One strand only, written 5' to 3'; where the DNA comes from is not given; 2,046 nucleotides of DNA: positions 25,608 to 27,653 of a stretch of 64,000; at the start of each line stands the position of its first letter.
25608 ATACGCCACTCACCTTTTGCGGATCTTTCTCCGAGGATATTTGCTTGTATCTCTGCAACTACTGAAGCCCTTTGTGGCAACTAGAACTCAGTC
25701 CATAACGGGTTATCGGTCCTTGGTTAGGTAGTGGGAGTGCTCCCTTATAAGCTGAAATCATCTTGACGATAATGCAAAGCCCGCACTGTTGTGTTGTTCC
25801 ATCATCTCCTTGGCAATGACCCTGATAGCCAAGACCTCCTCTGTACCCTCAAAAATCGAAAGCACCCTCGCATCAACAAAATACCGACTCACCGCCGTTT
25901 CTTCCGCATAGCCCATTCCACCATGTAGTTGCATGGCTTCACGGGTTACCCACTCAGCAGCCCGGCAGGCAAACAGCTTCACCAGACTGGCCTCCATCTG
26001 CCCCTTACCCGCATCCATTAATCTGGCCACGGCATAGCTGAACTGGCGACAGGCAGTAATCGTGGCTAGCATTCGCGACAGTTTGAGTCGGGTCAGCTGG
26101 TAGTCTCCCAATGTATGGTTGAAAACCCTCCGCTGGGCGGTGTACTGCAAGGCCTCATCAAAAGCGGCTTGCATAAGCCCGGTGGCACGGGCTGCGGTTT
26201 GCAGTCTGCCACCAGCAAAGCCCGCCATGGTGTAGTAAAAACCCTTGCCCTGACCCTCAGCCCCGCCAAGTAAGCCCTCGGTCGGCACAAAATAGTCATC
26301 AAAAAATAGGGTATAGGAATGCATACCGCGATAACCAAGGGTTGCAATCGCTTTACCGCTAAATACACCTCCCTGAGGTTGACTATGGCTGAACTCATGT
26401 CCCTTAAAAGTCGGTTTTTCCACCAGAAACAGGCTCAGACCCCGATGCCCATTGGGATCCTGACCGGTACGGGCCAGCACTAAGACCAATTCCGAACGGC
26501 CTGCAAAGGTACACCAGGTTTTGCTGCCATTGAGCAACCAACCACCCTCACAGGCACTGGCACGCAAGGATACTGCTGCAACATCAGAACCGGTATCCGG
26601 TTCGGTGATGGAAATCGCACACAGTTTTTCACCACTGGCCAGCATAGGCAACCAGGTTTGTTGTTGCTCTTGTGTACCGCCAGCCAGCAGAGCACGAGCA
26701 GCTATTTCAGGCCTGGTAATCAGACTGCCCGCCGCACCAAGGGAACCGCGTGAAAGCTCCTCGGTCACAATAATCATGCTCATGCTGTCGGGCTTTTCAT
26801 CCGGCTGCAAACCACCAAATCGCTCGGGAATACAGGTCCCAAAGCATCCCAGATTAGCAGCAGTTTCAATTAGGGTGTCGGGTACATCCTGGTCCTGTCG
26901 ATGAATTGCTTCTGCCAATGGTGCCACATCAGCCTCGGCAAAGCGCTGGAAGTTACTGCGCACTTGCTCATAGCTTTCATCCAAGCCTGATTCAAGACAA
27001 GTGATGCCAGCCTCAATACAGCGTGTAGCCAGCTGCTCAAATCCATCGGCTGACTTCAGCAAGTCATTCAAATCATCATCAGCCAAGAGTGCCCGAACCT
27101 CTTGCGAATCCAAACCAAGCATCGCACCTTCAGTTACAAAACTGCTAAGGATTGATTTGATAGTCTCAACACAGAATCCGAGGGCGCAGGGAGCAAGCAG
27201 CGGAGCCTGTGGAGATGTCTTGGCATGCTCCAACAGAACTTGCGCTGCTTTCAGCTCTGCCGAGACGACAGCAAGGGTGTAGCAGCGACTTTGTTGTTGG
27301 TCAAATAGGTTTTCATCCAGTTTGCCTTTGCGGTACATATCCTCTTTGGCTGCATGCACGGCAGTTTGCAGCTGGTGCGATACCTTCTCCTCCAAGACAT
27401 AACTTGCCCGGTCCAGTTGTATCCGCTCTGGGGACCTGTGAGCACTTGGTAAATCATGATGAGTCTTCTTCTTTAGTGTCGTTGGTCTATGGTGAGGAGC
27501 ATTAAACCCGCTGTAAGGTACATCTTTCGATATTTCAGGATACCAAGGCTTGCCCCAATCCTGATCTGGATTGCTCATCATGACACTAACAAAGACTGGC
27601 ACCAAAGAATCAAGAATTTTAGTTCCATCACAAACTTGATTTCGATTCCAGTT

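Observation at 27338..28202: Low-GC HEPN-like module (Rx4H) fused in frame to the 5' end of an acyl-CoA dehydrogenase gene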

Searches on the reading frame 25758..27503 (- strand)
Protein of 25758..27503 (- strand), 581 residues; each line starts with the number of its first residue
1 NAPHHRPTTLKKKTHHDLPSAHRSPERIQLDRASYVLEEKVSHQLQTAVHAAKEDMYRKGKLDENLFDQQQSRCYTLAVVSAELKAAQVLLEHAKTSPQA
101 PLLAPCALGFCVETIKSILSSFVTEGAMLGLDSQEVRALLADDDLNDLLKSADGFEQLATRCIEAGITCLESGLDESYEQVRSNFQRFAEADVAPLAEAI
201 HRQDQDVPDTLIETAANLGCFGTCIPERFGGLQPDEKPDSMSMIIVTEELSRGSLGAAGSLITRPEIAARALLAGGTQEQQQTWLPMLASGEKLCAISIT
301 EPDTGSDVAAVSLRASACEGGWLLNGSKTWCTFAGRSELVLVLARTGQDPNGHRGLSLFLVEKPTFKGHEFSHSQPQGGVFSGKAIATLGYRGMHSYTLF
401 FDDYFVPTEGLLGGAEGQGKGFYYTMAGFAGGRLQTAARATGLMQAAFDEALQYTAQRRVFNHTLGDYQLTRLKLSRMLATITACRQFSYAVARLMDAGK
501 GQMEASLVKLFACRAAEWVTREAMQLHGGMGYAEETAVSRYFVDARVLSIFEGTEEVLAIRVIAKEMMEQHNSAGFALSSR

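Call 11: find_homologous_proteins(query=window:25758-27503:-, max_evalue=1e-10)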
Query window:25758-27503:- (581 aa): 7947 proteins with E <= 1e-10 among 8000 candidates; the best 120 are listed.
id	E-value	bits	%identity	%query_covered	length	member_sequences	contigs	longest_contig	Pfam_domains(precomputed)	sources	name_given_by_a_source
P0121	0.0e+0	1200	93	100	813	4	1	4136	PF02770.25,PF00441.30,PF08028.17,PF02771.22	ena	-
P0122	6.5e-271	918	77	93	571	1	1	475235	PF02770.25,PF00441.30,PF08028.17,PF02771.22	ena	-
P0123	1.5e-255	867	71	94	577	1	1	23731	PF02770.25,PF00441.30,PF08028.17,PF02771.22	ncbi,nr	ncbi:MAG: acyl-CoA/acyl-ACP dehydrogenase [Pseudomonadales bacterium]|nr:acyl-CoA/acyl-ACP dehydroge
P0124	9.6e-251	851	70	93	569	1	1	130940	PF02770.25,PF00441.30,PF08028.17,PF02771.22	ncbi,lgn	-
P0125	7.4e-243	825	69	94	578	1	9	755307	PF02770.25,PF00441.30,PF08028.17,PF02771.22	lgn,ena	-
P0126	2.1e-237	807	66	94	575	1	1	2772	PF02770.25,PF00441.30,PF08028.17,PF02771.22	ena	-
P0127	6.4e-237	805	67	95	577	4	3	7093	PF02770.25,PF00441.30,PF08028.17,PF02771.22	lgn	-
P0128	5.2e-236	802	66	96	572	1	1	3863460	PF02770.25,PF00441.30,PF08028.17,PF02771.22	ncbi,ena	-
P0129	2.7e-233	793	66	94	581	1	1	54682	PF02770.25,PF00441.30,PF08028.17,PF02771.22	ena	-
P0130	2.0e-232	791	65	94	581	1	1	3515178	PF02770.25,PF00441.30,PF08028.17,PF02771.22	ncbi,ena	-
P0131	2.2e-230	784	67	91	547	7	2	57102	PF02770.25,PF00441.30,PF08028.17,PF02771.22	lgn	-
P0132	5.3e-230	783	67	91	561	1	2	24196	PF02770.25,PF00441.30,PF08028.17,PF02771.22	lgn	-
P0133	7.6e-228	775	66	93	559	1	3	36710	PF02770.25,PF00441.30,PF08028.17,PF02771.22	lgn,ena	-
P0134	3.9e-225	767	64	95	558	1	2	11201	PF02770.25,PF22924.2,PF00441.30,PF08028.17,PF02771.22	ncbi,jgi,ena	-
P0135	5.4e-225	766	64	94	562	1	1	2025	PF02770.25,PF00441.30,PF08028.17,PF02771.22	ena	-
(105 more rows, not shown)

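Call 14: find_encoding_contigs(protein=P0121, flank=5000, max_places=6)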
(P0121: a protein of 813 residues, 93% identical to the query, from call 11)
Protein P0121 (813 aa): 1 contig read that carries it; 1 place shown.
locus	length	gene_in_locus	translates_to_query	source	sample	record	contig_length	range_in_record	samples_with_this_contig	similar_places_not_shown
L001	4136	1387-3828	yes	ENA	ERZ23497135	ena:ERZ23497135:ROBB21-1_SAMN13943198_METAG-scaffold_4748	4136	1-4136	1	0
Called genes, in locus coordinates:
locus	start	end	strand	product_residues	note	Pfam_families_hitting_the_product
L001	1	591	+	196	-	?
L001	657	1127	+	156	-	PF00583:Acetyltransf_1, PF13508:Acetyltransf_7 (weak)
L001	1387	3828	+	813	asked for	PF02771:Acyl-CoA_dh_N, PF02770:Acyl-CoA_dh_M, PF00441:Acyl-CoA_dh_1, PF08028:Acyl-CoA_dh_2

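Call 15: find_encoding_contigs(protein=P0122, flank=6000, max_places=3)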
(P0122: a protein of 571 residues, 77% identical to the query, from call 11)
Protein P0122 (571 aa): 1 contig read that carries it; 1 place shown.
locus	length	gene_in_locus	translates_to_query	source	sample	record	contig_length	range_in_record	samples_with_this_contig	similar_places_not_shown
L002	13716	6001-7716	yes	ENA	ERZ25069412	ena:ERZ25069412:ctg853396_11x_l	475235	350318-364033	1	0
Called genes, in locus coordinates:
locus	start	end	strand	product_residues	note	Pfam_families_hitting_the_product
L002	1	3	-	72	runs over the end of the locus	-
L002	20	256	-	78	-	-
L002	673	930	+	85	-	PF21983:NikA-like (weak), PF22513:FitA-like_RHH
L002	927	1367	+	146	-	PF01850:PIN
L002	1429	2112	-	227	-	-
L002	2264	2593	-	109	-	PF07275:ArdA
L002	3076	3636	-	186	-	-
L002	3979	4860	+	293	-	PF00583:Acetyltransf_1, PF13673:Acetyltransf_10 (weak), PF13508:Acetyltransf_7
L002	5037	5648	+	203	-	PF08818:DUF1801, PF13376:OmdA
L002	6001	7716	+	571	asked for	PF02771:Acyl-CoA_dh_N, PF02770:Acyl-CoA_dh_M, PF00441:Acyl-CoA_dh_1, PF08028:Acyl-CoA_dh_2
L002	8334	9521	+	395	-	PF02515:CoA_transf_3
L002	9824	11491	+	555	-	PF13414:TPR_11 (faint), PF14559:TPR_19 (faint)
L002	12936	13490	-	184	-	-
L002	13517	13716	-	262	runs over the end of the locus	PF08861:DUF1828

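Call 32: search_solved_structures(query=window:25758-27503:-, max_evalue=1e-20)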
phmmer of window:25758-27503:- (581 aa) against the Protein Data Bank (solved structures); distinct sequences matched with E-value up to 1e-20: 73 (the best 60 are shown).
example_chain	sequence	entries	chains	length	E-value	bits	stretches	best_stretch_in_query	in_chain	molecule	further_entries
8ciw_A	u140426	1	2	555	2.5e-161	541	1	45-570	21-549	(2S)-methylsuccinyl-CoA dehydrogenase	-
6es9_A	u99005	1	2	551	6.4e-87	295.4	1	171-568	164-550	Acyl-CoA dehydrogenase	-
4iv6_A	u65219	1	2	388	3.9e-64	220.2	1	179-568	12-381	Acyl-CoA dehydrogenase FadE3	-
5ol2_C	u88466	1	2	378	1.3e-57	198.7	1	176-562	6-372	Acyl-CoA dehydrogenase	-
1ws9_A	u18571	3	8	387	1.5e-55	191.9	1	172-569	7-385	acyl-CoA dehydrogenase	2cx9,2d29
4m9a_A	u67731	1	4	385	3.1e-54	187.6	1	187-565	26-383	Acyl-CoA dehydrogenase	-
5lnx_A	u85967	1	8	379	4.2e-53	183.8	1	181-564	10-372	Acyl-CoA dehydrogenase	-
2dvl_A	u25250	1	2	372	6.3e-53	183.2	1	185-567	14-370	Acyl-CoA dehydrogenase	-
4n5f_A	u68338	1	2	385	1.1e-52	182.4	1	176-565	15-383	Putative acyl-CoA dehydrogenase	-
9w60_A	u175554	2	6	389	2.4e-52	181.3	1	174-560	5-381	Butyryl CoA dehydrogenase apo protein | Butyryl CoA Dehydrogenase with FAD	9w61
3nf4_A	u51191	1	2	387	9.1e-52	179.4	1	189-563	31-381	acyl-CoA dehydrogenase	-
7szv_A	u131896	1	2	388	8.2e-51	176.2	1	174-564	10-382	Acyl-CoA dehydrogenase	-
4o5m_A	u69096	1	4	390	1.1e-50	175.9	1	172-569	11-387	Isovaleryl-CoA dehydrogenase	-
7y0a_A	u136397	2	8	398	1.1e-50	175.8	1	174-572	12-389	Short-chain specific acyl-CoA dehydrogenase, mitochondrial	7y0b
8sgs_A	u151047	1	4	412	1.6e-50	175.3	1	174-569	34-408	Short-chain specific acyl-CoA dehydrogenase, mitochondrial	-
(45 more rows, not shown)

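Call 43: find_encoding_contigs(protein=P0391, flank=4000, max_places=2)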
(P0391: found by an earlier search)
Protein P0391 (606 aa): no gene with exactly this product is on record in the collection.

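Call 44: find_encoding_contigs(protein=P0393, flank=4000, max_places=2)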
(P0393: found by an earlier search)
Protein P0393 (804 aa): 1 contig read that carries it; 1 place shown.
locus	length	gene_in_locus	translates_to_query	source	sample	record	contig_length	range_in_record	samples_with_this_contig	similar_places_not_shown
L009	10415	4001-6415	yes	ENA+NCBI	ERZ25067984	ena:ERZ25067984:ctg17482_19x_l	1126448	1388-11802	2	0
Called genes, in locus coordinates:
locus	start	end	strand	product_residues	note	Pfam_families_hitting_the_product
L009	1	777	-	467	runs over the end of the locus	-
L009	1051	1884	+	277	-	PF05960:DUF885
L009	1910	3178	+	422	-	PF00144:Beta-lactamase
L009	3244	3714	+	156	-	PF00583:Acetyltransf_1, PF13508:Acetyltransf_7 (weak)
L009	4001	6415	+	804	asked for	PF02771:Acyl-CoA_dh_N, PF02770:Acyl-CoA_dh_M, PF00441:Acyl-CoA_dh_1, PF08028:Acyl-CoA_dh_2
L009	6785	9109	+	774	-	PF14236:DruA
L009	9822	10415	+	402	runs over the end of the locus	PF02515:CoA_transf_3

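Call 45: find_encoding_contigs(protein=P0392, flank=4000, max_places=2)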
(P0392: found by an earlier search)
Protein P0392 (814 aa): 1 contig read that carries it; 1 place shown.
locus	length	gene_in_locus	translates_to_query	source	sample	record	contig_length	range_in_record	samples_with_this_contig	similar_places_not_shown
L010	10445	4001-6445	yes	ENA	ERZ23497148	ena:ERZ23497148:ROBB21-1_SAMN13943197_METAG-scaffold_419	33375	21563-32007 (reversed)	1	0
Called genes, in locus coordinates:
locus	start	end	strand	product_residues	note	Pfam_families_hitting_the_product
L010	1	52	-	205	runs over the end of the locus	PF08352:oligo_HPY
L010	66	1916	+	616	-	PF05960:DUF885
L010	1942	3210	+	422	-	PF00144:Beta-lactamase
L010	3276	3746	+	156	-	PF00583:Acetyltransf_1, PF13508:Acetyltransf_7 (weak)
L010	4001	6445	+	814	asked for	PF02771:Acyl-CoA_dh_N, PF02770:Acyl-CoA_dh_M, PF00441:Acyl-CoA_dh_1, PF08028:Acyl-CoA_dh_2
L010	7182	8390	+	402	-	PF02515:CoA_transf_3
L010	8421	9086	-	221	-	PF00106:adh_short, PF13561:adh_short_C2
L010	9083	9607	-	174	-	PF01323:DSBA, PF13462:Thioredoxin_4 (weak)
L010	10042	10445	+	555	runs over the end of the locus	PF13414:TPR_11 (faint), PF14559:TPR_19 (faint)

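Call 65: find_encoding_contigs(protein=P0123, flank=3000, max_places=1)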
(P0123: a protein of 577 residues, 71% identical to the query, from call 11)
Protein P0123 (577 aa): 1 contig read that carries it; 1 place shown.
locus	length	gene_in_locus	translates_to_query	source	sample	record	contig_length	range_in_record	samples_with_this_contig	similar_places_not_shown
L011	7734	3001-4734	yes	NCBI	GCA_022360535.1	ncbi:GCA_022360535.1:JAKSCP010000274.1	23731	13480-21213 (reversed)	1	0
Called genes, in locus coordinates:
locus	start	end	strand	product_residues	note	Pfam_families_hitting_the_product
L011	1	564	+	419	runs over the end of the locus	PF25967:RND-MFP_C, PF25989:YknX_C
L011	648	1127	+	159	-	PF00583:Acetyltransf_1, PF13508:Acetyltransf_7 (weak)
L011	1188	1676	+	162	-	PF00583:Acetyltransf_1, PF13302:Acetyltransf_3, PF13420:Acetyltransf_4, PF13523:Acetyltransf_8 (weak)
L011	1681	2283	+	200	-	PF08818:DUF1801, PF13376:OmdA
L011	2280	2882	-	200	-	PF13563:2_5_RNA_ligase2, PF02834:LigT_PEase, PF10469:AKAP7_NLS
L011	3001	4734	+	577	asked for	PF02771:Acyl-CoA_dh_N, PF02770:Acyl-CoA_dh_M, PF00441:Acyl-CoA_dh_1, PF08028:Acyl-CoA_dh_2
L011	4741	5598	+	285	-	PF22622:MFE-2_hydrat-2_N, PF01575:MaoC_dehydratas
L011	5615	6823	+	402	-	PF02515:CoA_transf_3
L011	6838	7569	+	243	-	PF00106:adh_short, PF08659:KR, PF13561:adh_short_C2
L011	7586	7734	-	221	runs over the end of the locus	PF00106:adh_short, PF13561:adh_short_C2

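Call 66: find_encoding_contigs(protein=P0125, flank=3000, max_places=1)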
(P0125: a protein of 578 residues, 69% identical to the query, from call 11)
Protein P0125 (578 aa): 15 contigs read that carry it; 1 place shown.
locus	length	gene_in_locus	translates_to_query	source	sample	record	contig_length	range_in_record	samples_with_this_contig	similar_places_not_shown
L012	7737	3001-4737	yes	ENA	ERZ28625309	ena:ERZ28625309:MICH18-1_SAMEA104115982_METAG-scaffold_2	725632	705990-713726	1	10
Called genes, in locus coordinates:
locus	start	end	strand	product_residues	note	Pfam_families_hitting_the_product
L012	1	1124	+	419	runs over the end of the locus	PF25919:BSH_CusB (faint), PF25917:BSH_RND (faint), PF25967:RND-MFP_C, PF25989:YknX_C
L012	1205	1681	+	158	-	PF00583:Acetyltransf_1, PF13508:Acetyltransf_7 (weak)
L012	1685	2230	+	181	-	PF13302:Acetyltransf_3, PF13420:Acetyltransf_4, PF00583:Acetyltransf_1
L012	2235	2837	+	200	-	PF08818:DUF1801, PF13376:OmdA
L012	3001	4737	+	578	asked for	PF02771:Acyl-CoA_dh_N, PF02770:Acyl-CoA_dh_M, PF00441:Acyl-CoA_dh_1, PF08028:Acyl-CoA_dh_2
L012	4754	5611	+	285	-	PF22622:MFE-2_hydrat-2_N, PF13452:FAS1_DH_region (faint), PF01575:MaoC_dehydratas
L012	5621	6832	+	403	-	PF02515:CoA_transf_3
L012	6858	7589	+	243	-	PF00106:adh_short, PF08659:KR, PF13561:adh_short_C2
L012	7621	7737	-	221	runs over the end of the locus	PF00106:adh_short, PF13561:adh_short_C2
